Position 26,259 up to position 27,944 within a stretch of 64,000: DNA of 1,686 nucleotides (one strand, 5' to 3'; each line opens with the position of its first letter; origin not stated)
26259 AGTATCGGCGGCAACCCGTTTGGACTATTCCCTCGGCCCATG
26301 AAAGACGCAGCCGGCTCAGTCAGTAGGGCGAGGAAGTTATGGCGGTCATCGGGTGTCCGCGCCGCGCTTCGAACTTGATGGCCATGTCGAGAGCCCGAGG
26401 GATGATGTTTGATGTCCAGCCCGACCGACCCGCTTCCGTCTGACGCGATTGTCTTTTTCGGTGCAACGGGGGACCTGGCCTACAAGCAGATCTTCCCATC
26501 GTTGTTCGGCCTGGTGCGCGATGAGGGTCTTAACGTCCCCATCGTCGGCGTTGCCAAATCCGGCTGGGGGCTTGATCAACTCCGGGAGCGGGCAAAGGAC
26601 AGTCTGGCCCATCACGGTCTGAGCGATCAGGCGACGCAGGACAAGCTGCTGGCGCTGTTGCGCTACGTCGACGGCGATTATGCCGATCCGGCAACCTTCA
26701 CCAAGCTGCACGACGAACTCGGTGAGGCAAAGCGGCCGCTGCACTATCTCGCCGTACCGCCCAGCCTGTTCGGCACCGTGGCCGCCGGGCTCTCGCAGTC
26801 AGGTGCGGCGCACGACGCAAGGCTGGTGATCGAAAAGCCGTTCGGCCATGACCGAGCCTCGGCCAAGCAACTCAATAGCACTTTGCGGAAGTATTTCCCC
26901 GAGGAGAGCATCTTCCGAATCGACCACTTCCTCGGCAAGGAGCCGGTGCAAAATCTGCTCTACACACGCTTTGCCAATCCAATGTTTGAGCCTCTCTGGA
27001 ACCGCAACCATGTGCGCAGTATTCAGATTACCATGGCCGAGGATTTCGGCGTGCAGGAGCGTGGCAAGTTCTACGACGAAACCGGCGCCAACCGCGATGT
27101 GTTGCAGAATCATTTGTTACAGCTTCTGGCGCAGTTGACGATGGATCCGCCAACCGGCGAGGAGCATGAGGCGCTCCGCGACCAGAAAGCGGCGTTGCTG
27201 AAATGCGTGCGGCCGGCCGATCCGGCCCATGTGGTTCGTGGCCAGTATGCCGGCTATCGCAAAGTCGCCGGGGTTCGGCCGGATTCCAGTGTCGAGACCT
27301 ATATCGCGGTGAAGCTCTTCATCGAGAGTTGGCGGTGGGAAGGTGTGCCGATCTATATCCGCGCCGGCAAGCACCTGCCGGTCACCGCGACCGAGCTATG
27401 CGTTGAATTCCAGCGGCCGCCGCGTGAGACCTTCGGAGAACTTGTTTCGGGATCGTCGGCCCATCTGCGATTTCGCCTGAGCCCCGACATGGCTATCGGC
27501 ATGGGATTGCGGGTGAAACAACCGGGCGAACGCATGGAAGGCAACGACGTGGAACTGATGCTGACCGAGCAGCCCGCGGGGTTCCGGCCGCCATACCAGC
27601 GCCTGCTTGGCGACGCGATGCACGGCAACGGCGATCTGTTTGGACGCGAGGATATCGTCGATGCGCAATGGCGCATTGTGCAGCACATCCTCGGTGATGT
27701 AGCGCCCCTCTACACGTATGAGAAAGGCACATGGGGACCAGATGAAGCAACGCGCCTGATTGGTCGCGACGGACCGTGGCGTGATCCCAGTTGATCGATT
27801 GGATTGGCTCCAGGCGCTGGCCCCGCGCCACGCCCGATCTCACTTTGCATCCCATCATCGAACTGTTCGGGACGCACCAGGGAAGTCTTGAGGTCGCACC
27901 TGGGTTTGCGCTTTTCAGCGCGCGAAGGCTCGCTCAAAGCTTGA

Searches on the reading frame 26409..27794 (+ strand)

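Call 7: search_protein_families(library=pfam, proteins=[window:26409-27794:+], max_evalue=0.01)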
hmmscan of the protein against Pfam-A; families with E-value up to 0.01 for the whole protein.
window:26409-27794:+ (461 aa): 2 families
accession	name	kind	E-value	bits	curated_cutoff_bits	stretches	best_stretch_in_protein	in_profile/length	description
PF02781.21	G6PD_C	-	1.8e-87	293.6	27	1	185-455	2-292/296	Glucose-6-phosphate dehydrogenase, C-terminal domain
PF00479.28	G6PD_N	-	4.9e-48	164.6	22.1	1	15-182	1-183/183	Glucose-6-phosphate dehydrogenase, NAD binding domain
